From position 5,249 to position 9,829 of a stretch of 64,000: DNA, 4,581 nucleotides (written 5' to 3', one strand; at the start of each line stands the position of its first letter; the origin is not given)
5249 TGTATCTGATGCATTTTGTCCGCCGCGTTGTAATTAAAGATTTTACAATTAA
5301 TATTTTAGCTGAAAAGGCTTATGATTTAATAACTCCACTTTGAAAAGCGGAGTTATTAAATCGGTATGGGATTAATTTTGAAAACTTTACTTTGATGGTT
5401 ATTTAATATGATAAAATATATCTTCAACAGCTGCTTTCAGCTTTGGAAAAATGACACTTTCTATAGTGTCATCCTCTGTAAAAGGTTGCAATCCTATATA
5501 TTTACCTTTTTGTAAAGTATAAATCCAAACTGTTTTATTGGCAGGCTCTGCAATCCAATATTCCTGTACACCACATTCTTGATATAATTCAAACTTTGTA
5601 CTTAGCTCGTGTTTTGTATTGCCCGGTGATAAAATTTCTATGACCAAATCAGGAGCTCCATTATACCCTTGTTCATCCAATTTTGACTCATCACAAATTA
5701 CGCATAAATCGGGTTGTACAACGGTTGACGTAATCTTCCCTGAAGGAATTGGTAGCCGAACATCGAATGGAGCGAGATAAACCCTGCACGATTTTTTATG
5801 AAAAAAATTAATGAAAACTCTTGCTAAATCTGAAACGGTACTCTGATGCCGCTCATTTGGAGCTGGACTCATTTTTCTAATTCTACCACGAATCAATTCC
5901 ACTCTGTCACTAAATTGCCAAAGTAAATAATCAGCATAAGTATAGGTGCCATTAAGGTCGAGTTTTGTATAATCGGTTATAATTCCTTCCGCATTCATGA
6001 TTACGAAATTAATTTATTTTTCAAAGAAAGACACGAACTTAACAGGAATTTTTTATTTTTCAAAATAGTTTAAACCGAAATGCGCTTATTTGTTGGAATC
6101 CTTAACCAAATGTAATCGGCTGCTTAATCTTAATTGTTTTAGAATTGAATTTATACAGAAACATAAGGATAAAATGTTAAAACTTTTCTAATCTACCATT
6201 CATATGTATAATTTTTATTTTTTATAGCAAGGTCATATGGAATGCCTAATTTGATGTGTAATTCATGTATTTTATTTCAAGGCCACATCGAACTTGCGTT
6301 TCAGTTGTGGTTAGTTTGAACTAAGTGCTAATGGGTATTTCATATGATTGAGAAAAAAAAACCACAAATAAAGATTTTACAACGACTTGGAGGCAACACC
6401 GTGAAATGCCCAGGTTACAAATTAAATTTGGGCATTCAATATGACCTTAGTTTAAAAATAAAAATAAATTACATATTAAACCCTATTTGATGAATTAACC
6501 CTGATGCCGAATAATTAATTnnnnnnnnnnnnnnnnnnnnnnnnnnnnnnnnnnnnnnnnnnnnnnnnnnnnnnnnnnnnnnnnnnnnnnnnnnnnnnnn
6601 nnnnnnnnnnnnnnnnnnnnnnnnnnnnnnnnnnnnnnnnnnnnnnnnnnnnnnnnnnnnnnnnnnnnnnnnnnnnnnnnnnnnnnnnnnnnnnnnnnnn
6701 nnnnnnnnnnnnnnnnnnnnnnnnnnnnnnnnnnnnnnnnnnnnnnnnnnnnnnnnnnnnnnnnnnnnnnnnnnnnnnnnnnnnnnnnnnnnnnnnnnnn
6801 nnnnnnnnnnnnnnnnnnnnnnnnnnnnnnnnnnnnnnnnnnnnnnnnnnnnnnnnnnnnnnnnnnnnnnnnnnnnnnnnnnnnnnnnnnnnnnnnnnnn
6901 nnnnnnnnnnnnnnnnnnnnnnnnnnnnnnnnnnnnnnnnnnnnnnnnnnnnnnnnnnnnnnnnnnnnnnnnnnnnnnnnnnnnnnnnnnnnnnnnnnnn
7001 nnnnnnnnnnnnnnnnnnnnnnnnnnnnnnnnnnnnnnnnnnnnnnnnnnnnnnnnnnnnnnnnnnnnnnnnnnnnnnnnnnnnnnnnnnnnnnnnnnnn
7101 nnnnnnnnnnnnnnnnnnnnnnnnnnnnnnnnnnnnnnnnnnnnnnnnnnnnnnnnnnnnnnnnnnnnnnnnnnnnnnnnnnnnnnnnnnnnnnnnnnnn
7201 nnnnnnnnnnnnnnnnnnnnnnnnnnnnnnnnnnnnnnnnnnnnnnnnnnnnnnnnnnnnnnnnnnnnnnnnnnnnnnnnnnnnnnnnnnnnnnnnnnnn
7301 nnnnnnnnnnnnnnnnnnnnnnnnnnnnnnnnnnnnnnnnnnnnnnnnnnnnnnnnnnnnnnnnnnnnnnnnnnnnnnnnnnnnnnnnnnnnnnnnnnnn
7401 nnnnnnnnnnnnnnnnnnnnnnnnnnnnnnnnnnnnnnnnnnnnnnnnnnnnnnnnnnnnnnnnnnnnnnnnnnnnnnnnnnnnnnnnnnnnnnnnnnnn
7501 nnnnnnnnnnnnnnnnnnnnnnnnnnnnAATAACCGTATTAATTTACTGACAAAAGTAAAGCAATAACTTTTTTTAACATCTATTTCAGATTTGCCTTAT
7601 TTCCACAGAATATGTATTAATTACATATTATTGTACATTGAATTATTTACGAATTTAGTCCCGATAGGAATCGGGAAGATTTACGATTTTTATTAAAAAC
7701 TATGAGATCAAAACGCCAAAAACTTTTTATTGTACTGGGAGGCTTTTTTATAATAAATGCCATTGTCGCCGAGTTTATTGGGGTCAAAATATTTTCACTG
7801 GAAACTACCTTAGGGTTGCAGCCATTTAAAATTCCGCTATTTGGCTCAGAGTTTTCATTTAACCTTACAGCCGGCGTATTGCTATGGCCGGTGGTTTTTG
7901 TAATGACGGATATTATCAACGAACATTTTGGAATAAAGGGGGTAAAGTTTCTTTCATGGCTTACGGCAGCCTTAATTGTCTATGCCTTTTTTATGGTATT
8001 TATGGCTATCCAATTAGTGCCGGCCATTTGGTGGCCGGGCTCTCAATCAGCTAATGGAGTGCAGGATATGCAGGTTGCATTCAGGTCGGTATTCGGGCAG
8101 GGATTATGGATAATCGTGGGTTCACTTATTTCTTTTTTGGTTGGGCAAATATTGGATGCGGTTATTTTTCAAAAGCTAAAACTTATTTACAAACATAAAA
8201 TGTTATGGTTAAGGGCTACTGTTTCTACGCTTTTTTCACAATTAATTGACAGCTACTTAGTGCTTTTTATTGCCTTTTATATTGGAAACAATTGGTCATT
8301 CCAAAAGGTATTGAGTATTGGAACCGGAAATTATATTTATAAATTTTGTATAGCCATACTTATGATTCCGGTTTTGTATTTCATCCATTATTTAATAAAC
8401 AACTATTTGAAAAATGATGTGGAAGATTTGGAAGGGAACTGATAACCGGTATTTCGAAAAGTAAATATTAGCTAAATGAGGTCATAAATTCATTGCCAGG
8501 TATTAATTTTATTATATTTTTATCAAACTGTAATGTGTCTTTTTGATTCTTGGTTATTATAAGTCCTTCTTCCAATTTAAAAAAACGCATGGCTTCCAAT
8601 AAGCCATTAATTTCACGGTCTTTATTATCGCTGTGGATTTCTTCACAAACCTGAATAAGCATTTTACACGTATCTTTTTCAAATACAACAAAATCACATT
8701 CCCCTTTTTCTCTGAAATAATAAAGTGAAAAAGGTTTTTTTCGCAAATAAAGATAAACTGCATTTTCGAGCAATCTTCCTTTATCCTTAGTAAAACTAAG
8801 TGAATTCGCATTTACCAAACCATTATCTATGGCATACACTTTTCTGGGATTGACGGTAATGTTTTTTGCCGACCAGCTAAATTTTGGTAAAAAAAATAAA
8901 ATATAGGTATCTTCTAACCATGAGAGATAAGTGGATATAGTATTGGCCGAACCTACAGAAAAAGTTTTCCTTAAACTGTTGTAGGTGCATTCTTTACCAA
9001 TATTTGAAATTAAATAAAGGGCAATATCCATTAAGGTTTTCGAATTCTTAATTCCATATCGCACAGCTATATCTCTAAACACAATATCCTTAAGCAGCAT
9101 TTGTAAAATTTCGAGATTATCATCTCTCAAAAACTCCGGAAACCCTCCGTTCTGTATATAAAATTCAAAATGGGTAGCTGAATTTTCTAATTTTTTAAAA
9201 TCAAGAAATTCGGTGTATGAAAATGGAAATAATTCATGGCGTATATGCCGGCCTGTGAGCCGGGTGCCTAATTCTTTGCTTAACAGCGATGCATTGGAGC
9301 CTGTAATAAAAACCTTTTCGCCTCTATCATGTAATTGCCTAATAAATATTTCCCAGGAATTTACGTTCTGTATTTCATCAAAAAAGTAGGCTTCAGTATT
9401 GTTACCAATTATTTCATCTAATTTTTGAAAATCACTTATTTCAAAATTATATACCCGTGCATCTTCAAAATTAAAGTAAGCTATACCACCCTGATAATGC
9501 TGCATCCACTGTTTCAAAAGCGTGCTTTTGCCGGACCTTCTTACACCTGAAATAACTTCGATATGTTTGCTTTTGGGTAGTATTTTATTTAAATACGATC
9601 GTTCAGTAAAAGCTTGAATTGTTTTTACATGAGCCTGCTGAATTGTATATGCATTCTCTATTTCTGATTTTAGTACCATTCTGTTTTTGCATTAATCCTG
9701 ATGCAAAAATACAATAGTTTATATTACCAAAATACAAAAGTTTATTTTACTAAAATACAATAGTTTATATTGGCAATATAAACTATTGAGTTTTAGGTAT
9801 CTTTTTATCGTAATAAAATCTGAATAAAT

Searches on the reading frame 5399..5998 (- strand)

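Call 78: search_protein_families(library=pfam, proteins=[window:5399-5998:-], max_evalue=0.0001)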
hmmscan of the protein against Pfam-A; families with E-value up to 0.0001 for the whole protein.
window:5399-5998:- (199 aa): 1 family
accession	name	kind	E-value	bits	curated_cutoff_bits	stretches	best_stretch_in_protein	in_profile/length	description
PF05685.18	Uma2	-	3.2e-36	124.8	27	1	23-191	3-171/172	Putative restriction endonuclease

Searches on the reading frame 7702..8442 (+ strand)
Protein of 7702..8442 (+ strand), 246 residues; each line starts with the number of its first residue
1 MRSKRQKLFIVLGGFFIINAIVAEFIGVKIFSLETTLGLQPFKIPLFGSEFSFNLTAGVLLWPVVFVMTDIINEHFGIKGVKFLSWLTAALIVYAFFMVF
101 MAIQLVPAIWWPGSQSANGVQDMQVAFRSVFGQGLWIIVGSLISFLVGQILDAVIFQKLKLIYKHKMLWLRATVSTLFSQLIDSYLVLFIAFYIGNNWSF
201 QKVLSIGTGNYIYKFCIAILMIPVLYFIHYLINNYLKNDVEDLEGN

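Call 78: search_protein_families(library=pfam, proteins=[window:7702-8442:+], max_evalue=0.0001)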
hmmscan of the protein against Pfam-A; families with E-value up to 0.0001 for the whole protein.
window:7702-8442:+ (246 aa): 1 family
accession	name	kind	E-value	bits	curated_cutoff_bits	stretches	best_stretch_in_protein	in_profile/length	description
PF02592.20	Vut_1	-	2.2e-41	142.2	27.2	1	56-228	1-152/152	Putative vitamin uptake transporter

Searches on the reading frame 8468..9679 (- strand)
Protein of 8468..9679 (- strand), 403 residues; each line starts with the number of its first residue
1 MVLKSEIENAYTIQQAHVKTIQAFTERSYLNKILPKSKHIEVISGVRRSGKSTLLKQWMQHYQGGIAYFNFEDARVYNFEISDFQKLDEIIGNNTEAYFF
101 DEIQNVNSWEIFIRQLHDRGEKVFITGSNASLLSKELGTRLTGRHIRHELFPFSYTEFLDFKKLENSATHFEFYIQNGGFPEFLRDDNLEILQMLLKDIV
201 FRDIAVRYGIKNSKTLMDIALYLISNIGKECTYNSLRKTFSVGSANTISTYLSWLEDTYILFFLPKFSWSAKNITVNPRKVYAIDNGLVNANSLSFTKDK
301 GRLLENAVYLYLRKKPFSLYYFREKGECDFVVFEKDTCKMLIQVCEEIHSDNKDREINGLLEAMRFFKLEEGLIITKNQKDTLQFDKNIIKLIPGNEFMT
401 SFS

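Call 69: search_protein_families(library=pfam, proteins=[window:8468-9679:-], max_evalue=0.001)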
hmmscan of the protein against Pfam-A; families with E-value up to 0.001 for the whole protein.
window:8468-9679:- (403 aa): 3 families
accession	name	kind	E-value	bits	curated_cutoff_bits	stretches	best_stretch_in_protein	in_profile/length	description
PF13173.12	AAA_14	-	3.5e-34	118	27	1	39-159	3-129/129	AAA domain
PF13635.12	DUF4143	-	6.3e-21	75.2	28.1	1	202-345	2-158/160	Domain of unknown function (DUF4143)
PF01637.24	ATPase_2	-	0.00025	21.4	33.2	1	29-125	10-114/225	ATPase domain predominantly from Archaea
